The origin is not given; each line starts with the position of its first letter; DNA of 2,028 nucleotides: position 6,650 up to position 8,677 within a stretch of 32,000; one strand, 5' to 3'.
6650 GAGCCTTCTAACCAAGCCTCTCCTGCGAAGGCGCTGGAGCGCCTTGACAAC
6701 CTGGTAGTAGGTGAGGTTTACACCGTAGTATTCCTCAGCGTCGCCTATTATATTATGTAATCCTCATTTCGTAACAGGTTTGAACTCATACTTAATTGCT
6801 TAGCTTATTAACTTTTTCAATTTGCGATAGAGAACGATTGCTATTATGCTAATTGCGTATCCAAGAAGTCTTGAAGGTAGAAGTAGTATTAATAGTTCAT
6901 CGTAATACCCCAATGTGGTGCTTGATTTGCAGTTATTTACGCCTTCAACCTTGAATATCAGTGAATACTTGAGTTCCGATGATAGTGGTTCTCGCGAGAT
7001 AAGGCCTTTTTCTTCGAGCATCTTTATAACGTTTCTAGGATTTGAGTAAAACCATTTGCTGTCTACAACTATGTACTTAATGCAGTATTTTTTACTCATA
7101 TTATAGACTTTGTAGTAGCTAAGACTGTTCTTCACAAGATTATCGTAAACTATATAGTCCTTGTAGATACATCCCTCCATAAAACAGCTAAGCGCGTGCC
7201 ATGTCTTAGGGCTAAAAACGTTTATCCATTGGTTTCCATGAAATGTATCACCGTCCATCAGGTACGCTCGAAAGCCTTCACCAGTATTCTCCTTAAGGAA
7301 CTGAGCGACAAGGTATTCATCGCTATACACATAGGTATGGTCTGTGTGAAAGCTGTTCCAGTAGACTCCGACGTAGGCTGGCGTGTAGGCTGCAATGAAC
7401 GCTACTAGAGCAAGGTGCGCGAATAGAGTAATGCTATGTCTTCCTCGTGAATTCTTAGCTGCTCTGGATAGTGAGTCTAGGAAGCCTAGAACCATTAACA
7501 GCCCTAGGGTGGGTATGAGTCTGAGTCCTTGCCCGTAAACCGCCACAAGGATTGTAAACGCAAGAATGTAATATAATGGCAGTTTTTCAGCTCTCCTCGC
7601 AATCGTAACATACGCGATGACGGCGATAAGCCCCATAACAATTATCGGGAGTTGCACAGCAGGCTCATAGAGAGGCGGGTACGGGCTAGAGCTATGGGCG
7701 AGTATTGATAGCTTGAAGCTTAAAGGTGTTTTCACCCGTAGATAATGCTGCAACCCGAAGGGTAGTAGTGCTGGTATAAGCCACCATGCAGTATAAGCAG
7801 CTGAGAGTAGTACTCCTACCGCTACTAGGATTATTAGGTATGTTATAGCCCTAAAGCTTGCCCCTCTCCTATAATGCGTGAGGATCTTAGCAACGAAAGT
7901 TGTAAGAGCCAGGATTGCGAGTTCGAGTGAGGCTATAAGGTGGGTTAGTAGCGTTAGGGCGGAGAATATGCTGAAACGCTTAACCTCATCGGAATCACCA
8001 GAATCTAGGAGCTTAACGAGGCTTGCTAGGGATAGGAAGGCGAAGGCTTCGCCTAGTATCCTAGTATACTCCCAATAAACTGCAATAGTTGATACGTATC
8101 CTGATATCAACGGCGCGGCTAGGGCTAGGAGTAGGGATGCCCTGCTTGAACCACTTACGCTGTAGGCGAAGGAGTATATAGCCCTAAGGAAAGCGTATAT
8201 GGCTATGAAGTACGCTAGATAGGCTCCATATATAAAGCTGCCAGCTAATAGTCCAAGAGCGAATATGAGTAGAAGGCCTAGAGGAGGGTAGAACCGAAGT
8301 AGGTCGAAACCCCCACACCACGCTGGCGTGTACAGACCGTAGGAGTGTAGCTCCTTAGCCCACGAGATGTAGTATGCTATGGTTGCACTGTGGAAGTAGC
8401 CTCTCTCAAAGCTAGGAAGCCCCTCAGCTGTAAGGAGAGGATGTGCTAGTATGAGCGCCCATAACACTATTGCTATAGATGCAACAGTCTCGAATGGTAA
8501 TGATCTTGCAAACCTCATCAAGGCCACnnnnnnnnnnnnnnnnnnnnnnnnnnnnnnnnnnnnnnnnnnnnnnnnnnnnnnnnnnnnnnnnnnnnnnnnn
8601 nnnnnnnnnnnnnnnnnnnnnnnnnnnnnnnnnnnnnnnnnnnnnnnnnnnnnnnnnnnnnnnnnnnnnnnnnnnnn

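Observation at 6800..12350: Self-contained archaeosortase, substrate and processive glycan-synthase operon on a low-GC island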

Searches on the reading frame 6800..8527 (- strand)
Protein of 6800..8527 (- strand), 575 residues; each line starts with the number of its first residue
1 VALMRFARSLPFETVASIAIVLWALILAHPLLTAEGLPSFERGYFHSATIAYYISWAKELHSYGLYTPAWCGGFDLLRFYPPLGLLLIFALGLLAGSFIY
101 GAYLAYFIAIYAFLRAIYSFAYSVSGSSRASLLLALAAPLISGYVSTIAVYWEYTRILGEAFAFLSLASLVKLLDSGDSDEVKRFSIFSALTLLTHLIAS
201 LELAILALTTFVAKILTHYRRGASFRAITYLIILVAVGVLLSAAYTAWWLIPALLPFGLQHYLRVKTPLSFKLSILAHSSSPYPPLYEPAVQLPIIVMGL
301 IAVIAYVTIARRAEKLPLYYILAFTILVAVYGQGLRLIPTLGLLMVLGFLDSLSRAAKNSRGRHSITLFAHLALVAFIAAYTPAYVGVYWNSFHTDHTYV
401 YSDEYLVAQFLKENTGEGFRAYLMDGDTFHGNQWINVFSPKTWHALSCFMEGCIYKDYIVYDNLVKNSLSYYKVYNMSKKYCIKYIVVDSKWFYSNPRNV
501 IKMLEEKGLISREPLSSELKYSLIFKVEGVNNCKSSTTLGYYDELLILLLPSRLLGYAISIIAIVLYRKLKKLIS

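Call 3: search_protein_families(library=pfam, proteins=[window:6800-8527:-], max_evalue=1)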
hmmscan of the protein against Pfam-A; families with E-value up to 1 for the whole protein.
window:6800-8527:- (575 aa): 1 family
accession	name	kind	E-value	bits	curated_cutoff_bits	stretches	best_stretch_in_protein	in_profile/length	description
PF06749.17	DUF1218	-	0.62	11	25.3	1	352-398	20-67/95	Protein of unknown function (DUF1218)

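Call 4: search_protein_families(library=ncbifam, proteins=[window:6800-8527:-], max_evalue=1)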
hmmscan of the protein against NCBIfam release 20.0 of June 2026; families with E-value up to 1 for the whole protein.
window:6800-8527:- (575 aa): 0 families

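Call 37: find_homologous_proteins(query=A5, max_evalue=0.001)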
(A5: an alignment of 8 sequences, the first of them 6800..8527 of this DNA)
Query A5 (8 sequences) (575 aa, profile of the alignment): 16 proteins with E <= 0.001 among 8000 candidates.
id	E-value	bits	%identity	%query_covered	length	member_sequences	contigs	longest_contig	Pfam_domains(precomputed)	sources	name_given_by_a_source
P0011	5.7e-254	862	41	97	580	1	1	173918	-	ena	-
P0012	3.8e-247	840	100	99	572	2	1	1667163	-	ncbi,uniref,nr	ncbi:hypothetical protein [Hyperthermus butylicus]|uniref:Membrane protein 6-pyruvoyl-tetrahydropter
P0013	3.5e-245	833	40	95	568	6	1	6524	-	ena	-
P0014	1.7e-244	831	45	98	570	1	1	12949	-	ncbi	-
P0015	3.8e-243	826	53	98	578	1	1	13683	-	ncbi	-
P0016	2.1e-240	817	38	97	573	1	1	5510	-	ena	-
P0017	4.5e-240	816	41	99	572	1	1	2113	-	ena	-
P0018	1.7e-219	748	42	95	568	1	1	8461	PF10131.16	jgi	jgi:hypothetical protein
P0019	1.8e-191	656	38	78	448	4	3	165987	-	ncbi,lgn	ncbi:MAG: hypothetical protein QXG81_03000 [Ignisphaera sp.]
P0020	1.1e-187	643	45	98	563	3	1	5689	PF10131.16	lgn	-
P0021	7.8e-143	495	41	87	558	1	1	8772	-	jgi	-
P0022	4.2e-141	489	36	93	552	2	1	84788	-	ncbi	-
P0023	5.0e-138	479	37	94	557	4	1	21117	-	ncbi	-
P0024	1.4e-137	478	35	93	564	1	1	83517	-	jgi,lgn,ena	-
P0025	4.1e-122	427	35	95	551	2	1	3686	-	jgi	-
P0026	7.5e-109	383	34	94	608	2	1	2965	PF10131.16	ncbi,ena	-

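Call 39: find_encoding_contigs(protein=P0022, flank=8000, max_places=1)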
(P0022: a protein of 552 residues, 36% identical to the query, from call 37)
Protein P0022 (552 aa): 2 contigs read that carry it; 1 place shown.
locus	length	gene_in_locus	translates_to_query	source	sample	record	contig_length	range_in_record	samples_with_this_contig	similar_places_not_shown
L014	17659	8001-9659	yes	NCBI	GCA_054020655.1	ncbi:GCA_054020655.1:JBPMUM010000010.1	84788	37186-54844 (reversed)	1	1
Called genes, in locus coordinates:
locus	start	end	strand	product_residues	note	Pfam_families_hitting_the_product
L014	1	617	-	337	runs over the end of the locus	PF00142:Fer4_NifH (faint), PF02374:ArsA_ATPase (weak), PF10609:ParA, PF13614:AAA_31 (weak), PF01656:CbiA, PF14697:Fer4_21 (weak), PF12838:Fer4_7 (weak), PF13187:Fer4_9 (weak), +6 more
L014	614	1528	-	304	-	PF01656:CbiA, PF10609:ParA (weak), PF00037:Fer4 (weak), PF12797:Fer4_2 (faint), PF12837:Fer4_6 (faint), PF14697:Fer4_21 (weak), PF12838:Fer4_7 (weak), PF13187:Fer4_9, +2 more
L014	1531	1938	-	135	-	-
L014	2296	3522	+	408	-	PF01637:ATPase_2, PF13635:DUF4143 (weak), PF03008:DUF234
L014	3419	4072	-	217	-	PF01300:Sua5_yciO_yrdC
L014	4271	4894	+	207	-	-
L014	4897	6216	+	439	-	PF00535:Glycos_transf_2, PF13641:Glyco_tranf_2_3 (faint), PF13632:Glyco_trans_2_3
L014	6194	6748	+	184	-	PF09721:Exosortase_EpsH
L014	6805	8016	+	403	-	PF12840:HTH_20 (weak)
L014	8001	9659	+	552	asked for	-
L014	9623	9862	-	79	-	-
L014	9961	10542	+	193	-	-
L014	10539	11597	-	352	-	PF09376:NurA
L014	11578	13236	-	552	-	PF01935:DUF87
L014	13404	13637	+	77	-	PF04014:MazE_antitoxin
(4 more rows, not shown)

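Call 40: find_encoding_contigs(protein=P0024, flank=8000, max_places=1)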
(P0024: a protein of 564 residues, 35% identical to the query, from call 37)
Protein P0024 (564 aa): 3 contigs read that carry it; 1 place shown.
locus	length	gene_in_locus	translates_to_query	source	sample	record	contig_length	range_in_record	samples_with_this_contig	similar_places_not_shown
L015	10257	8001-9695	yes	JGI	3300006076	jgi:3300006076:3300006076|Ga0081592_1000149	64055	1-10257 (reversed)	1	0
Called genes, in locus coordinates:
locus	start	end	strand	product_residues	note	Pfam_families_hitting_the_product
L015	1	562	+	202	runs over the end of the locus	PF00177:Ribosomal_S7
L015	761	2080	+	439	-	PF00009:GTP_EFTU, PF03144:GTP_EFTU_D2, PF03143:GTP_EFTU_D3, PF22594:GTP-eEF1A_C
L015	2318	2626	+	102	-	PF00338:Ribosomal_S10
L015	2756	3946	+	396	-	PF00535:Glycos_transf_2, PF13641:Glyco_tranf_2_3, PF12804:NTP_transf_3, PF04138:GtrA_DPMS_TM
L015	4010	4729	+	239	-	-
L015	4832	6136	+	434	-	PF13641:Glyco_tranf_2_3, PF00535:Glycos_transf_2, PF13632:Glyco_trans_2_3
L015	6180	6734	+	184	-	PF09721:Exosortase_EpsH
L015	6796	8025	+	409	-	PF12840:HTH_20 (faint)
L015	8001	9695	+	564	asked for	-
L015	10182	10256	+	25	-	?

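Call 50: predict_structure(alignment_id=A6)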
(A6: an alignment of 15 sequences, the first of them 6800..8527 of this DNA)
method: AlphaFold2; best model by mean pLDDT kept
length: 575 residues; sequences in the alignment: 15
mean_pLDDT: 90.2   pTM: 0.91
mean pLDDT of the five models: 90.2, 88.5, 87.3, 86.8, 86.8
residues with pLDDT >= 90: 402; 70-90: 141; 50-70: 27; < 50: 5
segments of 3 or more residues with pLDDT < 50: none
pLDDT, mean of each block of 10 residues (from residue 1): 58 91 97 92 88 91 84 78 91 96 96 98 94 98 96 95 98 94 97 94 97 95 94 96 95 81 83 92 93 97 88 87 95 92 97 86 87 97 97 95 95 87 90 88 70 77 91 94 93 91 97 96 95 57 65 92 95 84
secondary structure, 60 per line:
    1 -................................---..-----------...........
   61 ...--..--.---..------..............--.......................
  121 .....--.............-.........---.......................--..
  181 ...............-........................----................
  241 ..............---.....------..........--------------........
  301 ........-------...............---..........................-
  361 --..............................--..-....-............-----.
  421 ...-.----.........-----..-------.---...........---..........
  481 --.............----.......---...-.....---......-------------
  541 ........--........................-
elements in order: H2-33 H50-63 H82-95 H98-125 H128-140 H142-150 H154-176 H179-195 H197-220 H225-254 H258-262 H269-278 H293-308 H316-330 H334-359 H363-392 H398-401 H403-414 E420-423 H431-438 H457-467 H471-480 E483-489 H490-495 H500-506 E510-512 H514-518 E522-527 H541-548 H551-574

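Call 52: fold_search(model_id=the predicted structure, library=pdb)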
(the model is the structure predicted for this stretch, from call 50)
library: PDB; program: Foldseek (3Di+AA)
matches with E <= 10: 457; with E <= 0.001: 27
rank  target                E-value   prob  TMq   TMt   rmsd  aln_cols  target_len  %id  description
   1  7oci_F                4.3e-09  1.00  0.63  0.57  12.4       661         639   11  Cryo-EM structure of yeast Ost6p containing oligosaccharyltransferase complex (released 2022-02-16)
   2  6ezn_F                3.3e-08  1.00  0.62  0.55  12.3       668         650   12  Cryo-EM structure of the yeast oligosaccharyltransferase (OST) complex (released 2018-01-17)
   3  8age_A                3.9e-08  1.00  0.60  0.55  14.0       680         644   10  Structure of yeast oligosaccharylransferase complex with acceptor peptide bound (released 2022-12-07)
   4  7zlg_A                5.4e-08  1.00  0.57  0.50   8.6       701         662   12  Cryo-EM structure of C-mannosyltransferase CeDPY19, in complex with acceptor peptide and bound to CMT2-Fab and anti-Fa (released 2023-01-11)
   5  7zlh_A                7.6e-08  1.00  0.59  0.53   9.0       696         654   11  Cryo-EM structure of C-mannosyltransferase CeDPY19, in apo state, bound to CMT2-Fab and anti-Fab nanobody (released 2023-01-11)
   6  8agc_A                7.9e-08  1.00  0.59  0.50  13.2       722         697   11  Structure of yeast oligosaccharylransferase complex with lipid-linked oligosaccharide and non-acceptor peptide bound (released 2022-12-07)
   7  7zli_A                1.1e-07  1.00  0.55  0.49  11.3       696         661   13  Cryo-EM structure of C-mannosyltransferase CeDPY19, in complex with Dol25-P-Man and bound to CMT2-Fab and anti-Fab nan (released 2023-01-11)
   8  8agb_A                1.1e-07  1.00  0.62  0.56  11.7       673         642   11  Structure of yeast oligosaccharylransferase complex with lipid-linked oligosaccharide bound (released 2022-12-07)
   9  8pn9_A                1.2e-07  1.00  0.57  0.51  11.5       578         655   13  Structure of human oligosaccharyltransferase OST-A complex bound to NGI-1 (released 2024-05-08)
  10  8b6l_I                1.3e-07  1.00  0.56  0.48  11.2       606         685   14  Subtomogram average of the human Sec61-TRAP-OSTA-translocon (released 2022-12-07)
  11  6s7o_A                5.8e-07  1.00  0.56  0.50  11.5       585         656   13  Cryo-EM structure of human oligosaccharyltransferase complex OST-A (released 2019-12-18)
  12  3wak                  6.9e-07  1.00  0.52  0.37  10.6       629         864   14  Crystal structure of the Archaeoglobus fulgidus oligosaccharyltransferase (O29867_ARCFU) in the apo form (released 2013-10-30)
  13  5gmy_A                2.2e-06  1.00  0.51  0.37  13.2       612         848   14  Crystal structure of the Archaeoglobus fulgidus oligosaccharyltransferase (O29867_ARCFU) tethered with an acceptor pep (released 2017-02-01)
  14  3waj                  2.5e-06  1.00  0.51  0.39  13.0       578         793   15  Crystal structure of the Archaeoglobus fulgidus oligosaccharyltransferase (O29867_ARCFU) complex with Zn and sulfate (released 2013-10-30)
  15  9n9j_I                3.2e-06  1.00  0.53  0.45  11.8       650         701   12  Structure of a GRP94 folding intermediate engaged with a CCDC134- and FKBP11-bound secretory translocon (released 2025-11-19)
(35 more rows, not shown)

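Call 53: search_protein_families(library=pfam, alignment_id=A6, max_evalue=0.01)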
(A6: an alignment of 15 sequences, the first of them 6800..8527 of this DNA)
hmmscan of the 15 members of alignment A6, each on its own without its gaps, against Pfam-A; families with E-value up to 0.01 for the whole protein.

A. member 1, window:6800-8527:- (575 aa): 0 families

B. families by the number of members that match (of 15 scanned): 1 family
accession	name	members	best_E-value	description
PF10131.15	PTPS_related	5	1.8e-07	6-pyruvoyl-tetrahydropterin synthase related domain; membrane protein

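Call 55: search_protein_families(library=ncbifam, alignment_id=A6, max_evalue=1)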
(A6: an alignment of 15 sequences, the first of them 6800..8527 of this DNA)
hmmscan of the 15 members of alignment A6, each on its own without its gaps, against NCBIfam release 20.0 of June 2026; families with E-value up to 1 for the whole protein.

A. member 1, window:6800-8527:- (575 aa): 0 families

B. families by the number of members that match (of 15 scanned): 4 families
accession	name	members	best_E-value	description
NF000845.0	PRK00071.2-4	1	0.034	nicotinate-nucleotide adenylyltransferase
NF040896.1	SP_0009_fam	1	0.095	SP_0009 family protein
TIGR04370.1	glyco_rpt_poly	1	0.33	oligosaccharide repeat unit polymerase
NF045931.1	LP_sig_MAG6090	1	0.98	lipoprotein, MAG6090 family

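Call 82: find_related_loci(query=A6, collection=genome_contigs, flank=7000)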
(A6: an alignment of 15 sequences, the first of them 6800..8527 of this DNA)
Query A6 (575 aa) in genome_contigs; peptide patterns used: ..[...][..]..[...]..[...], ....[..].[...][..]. (x = any residue, [..] = any of these).
28 stretches matched a pattern; 9 encode a relative of the query (tblastn E <= 1e-3); 8 distinct loci.
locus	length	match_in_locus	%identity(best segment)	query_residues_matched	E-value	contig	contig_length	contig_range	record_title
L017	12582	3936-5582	37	13-573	2e-92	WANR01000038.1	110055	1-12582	MAG: Desulfurococcales archaeon isolate S141_84_esom k151_336969, whole genome shotgun sequence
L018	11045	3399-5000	37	30-572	4e-81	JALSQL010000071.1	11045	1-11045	MAG: Acidilobaceae archaeon isolate 356-284_metabat2_scaf2bin.137 356-284_scaffold_3388_c1, whole genome shotgun sequenc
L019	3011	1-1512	35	46-566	1e-79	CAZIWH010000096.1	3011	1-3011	MAG TPA_asm: uncultured Hyperthermus sp. isolate SRP163575_co1_287 genome assembly, contig: NODE_70350_length_3011_cov_5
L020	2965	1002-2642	34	20-557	2e-68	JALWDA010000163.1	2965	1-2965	MAG: Desulfurococcales archaeon isolate T11_maxbin2_scaf2bin.227 T11_NODE_41684_length_2965_cov_1.862932, whole genome s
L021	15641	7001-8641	41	20-572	7e-132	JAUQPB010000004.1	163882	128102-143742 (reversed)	MAG: Thermoproteota archaeon isolate DRTY-1.bins.6.201808 NODE_54_length_163882_cov_125.111569, whole genome shotgun seq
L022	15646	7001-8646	42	8-564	3e-103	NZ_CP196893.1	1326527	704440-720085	Thermogladius sp. 4427co chromosome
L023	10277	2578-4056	38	30-526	5e-55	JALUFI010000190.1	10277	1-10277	MAG: Pyrodictiaceae archaeon isolate S143_metabat2_scaf2bin.055 S143_NODE_4492_length_10277_cov_2.952020, whole genome s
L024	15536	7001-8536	28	18-531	5e-34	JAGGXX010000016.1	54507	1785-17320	MAG: Thermoprotei archaeon isolate AUK163 PB_MBMC_117_c_000000000065, whole genome shotgun sequence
